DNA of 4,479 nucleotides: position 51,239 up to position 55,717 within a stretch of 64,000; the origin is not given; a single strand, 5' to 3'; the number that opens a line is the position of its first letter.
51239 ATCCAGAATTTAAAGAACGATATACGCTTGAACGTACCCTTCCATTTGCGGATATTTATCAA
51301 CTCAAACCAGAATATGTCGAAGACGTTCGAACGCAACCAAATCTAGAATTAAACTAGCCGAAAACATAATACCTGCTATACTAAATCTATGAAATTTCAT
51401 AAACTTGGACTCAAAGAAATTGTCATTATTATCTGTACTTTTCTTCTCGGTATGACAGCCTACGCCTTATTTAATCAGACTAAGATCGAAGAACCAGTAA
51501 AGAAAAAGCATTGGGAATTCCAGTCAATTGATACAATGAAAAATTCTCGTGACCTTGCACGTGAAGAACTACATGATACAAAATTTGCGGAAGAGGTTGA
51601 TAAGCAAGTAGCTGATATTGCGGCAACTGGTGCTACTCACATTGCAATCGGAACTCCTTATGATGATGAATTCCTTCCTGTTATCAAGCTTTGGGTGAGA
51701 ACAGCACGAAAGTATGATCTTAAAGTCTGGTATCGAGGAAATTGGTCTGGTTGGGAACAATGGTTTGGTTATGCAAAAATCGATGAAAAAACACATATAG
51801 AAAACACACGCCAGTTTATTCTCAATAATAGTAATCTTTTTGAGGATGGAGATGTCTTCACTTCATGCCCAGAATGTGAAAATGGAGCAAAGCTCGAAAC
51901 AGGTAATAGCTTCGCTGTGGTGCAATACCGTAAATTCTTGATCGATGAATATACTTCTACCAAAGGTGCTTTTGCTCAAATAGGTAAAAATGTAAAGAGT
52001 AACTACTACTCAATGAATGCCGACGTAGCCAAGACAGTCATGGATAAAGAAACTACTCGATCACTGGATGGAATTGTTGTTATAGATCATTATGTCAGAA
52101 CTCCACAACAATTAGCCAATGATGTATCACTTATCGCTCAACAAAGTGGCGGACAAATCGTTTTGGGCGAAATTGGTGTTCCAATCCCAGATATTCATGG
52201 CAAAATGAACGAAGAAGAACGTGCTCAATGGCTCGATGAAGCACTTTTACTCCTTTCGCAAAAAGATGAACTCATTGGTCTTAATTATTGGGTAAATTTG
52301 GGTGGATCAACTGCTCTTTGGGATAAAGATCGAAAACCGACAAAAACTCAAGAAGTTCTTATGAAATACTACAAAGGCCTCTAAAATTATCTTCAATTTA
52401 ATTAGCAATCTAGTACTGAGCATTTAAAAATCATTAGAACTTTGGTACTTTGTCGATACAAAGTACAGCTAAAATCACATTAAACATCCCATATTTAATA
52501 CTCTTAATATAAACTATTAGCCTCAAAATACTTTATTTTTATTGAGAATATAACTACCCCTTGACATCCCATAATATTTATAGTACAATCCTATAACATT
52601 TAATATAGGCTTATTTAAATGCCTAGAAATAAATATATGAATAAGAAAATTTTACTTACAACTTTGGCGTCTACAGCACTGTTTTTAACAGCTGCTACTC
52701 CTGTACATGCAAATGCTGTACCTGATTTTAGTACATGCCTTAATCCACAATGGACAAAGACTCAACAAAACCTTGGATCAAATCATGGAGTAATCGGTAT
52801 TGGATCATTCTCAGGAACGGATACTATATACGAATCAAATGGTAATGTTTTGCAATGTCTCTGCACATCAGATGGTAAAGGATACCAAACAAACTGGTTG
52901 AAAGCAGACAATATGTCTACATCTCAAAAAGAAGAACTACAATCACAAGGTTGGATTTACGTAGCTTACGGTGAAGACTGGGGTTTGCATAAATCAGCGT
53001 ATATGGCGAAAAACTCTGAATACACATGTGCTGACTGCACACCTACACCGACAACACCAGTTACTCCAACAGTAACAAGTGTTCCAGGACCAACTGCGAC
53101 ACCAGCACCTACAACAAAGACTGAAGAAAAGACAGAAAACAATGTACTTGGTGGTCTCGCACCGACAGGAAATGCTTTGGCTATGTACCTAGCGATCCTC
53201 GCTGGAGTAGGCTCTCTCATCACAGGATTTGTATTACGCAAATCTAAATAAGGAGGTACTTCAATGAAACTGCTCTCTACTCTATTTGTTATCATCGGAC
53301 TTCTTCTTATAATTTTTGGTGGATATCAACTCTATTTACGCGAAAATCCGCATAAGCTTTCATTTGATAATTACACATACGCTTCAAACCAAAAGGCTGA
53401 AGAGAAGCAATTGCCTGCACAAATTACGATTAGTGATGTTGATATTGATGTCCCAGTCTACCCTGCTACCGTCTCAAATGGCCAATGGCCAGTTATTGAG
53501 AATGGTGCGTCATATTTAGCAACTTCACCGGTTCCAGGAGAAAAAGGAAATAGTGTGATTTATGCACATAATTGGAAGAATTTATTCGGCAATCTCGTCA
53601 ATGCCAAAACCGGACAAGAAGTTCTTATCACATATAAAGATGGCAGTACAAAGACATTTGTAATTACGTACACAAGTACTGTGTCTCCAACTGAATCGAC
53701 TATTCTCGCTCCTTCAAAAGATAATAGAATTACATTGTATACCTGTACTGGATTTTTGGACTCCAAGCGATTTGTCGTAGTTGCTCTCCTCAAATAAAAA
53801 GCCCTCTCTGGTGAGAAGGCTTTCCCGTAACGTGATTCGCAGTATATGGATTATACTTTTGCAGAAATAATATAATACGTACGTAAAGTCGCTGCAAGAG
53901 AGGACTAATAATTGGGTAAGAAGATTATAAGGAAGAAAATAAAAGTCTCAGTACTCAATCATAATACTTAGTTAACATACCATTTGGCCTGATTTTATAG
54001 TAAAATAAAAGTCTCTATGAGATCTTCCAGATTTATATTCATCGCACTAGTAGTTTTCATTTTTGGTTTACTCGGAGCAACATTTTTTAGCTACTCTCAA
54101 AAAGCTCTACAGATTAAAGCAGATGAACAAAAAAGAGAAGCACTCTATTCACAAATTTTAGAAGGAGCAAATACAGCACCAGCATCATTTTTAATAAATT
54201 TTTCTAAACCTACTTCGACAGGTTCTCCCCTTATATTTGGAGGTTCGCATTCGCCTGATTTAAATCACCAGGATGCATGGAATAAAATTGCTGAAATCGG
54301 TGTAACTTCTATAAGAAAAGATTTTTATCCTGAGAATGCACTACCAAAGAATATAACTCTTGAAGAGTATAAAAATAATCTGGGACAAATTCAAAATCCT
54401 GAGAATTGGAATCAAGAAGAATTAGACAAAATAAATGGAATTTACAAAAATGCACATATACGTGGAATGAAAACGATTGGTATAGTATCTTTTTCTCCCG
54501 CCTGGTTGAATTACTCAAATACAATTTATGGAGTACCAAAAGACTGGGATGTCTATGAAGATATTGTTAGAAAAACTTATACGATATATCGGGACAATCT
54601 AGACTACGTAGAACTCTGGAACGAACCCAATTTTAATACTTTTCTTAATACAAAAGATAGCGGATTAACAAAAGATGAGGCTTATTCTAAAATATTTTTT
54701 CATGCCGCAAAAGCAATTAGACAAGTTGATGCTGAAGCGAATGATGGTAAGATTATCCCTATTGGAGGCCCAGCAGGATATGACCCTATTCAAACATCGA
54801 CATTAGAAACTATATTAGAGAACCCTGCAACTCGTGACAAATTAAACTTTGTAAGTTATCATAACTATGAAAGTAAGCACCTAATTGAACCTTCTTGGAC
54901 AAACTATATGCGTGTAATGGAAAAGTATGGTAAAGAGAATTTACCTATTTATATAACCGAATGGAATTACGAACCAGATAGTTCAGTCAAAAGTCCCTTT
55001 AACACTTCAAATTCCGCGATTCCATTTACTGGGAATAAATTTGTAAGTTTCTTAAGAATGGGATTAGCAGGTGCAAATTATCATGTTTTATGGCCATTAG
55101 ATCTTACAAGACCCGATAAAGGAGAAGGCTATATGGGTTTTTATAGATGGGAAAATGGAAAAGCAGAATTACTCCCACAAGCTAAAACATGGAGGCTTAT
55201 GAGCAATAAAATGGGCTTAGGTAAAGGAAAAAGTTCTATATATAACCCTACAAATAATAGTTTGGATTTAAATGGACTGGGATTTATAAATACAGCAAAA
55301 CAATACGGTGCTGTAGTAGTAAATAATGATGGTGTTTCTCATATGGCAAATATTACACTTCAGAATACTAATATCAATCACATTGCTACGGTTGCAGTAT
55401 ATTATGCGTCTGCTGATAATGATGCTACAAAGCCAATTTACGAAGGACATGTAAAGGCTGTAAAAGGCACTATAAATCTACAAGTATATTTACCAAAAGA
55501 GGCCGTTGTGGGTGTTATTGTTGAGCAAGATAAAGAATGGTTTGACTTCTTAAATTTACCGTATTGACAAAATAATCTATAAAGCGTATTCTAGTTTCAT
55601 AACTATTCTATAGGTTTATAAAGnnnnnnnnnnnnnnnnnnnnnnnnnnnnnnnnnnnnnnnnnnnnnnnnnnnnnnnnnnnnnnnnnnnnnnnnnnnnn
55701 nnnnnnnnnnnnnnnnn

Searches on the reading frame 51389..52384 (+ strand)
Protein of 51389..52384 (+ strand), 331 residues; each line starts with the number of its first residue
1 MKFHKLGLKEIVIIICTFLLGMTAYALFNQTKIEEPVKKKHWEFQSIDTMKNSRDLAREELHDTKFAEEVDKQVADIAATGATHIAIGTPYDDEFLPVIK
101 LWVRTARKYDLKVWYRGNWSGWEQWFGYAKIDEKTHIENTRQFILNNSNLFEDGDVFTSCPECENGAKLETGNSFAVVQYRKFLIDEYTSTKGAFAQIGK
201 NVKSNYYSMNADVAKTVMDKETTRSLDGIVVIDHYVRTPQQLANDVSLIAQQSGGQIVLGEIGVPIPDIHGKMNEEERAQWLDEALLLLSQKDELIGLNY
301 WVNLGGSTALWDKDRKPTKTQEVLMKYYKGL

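Call 4: search_protein_families(library=pfam, proteins=[window:51389-52384:+], max_evalue=0.01)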
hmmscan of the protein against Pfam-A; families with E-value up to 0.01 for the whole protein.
window:51389-52384:+ (331 aa): 1 family
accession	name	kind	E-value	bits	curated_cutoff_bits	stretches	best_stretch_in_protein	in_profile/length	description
PF14427.12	Pput2613-deam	-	0.0097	16.1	25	0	112-182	26-98/118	Pput_2613-like deaminase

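Call 19: search_protein_families(library=ncbifam, proteins=[window:51389-52384:+], max_evalue=0.001)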
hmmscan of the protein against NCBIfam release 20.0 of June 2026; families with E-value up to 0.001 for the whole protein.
window:51389-52384:+ (331 aa): 0 families

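Call 86: search_protein_families(library=pfam, proteins=[window:51389-52384:+], max_evalue=0.1)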
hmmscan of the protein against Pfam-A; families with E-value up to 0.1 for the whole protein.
window:51389-52384:+ (331 aa): 1 family
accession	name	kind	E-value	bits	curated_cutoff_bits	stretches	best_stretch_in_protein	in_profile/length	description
PF14427.12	Pput2613-deam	-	0.0097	16.1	25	0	112-182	26-98/118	Pput_2613-like deaminase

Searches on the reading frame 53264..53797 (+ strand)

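Call 4: search_protein_families(library=pfam, proteins=[window:53264-53797:+], max_evalue=0.01)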
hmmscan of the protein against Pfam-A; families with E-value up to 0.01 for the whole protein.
window:53264-53797:+ (177 aa): 1 family
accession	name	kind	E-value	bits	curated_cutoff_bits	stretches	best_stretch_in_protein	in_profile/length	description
PF04203.18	Sortase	-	1e-22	80.6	26.6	1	54-176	1-124/125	Sortase domain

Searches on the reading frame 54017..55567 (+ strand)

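Call 4: search_protein_families(library=pfam, proteins=[window:54017-55567:+], max_evalue=0.01)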
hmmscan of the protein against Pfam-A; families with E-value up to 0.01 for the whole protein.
window:54017-55567:+ (516 aa): 1 family
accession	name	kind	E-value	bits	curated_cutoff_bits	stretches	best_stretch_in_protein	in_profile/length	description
PF01229.23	Glyco_hydro_39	-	2.7e-08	33.5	26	1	198-329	152-282/472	Glycosyl hydrolases family 39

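Call 64: search_protein_families(library=ncbifam, proteins=[window:54017-55567:+], max_evalue=0.00001)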
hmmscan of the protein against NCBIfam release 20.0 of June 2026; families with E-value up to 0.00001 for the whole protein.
window:54017-55567:+ (516 aa): 0 families
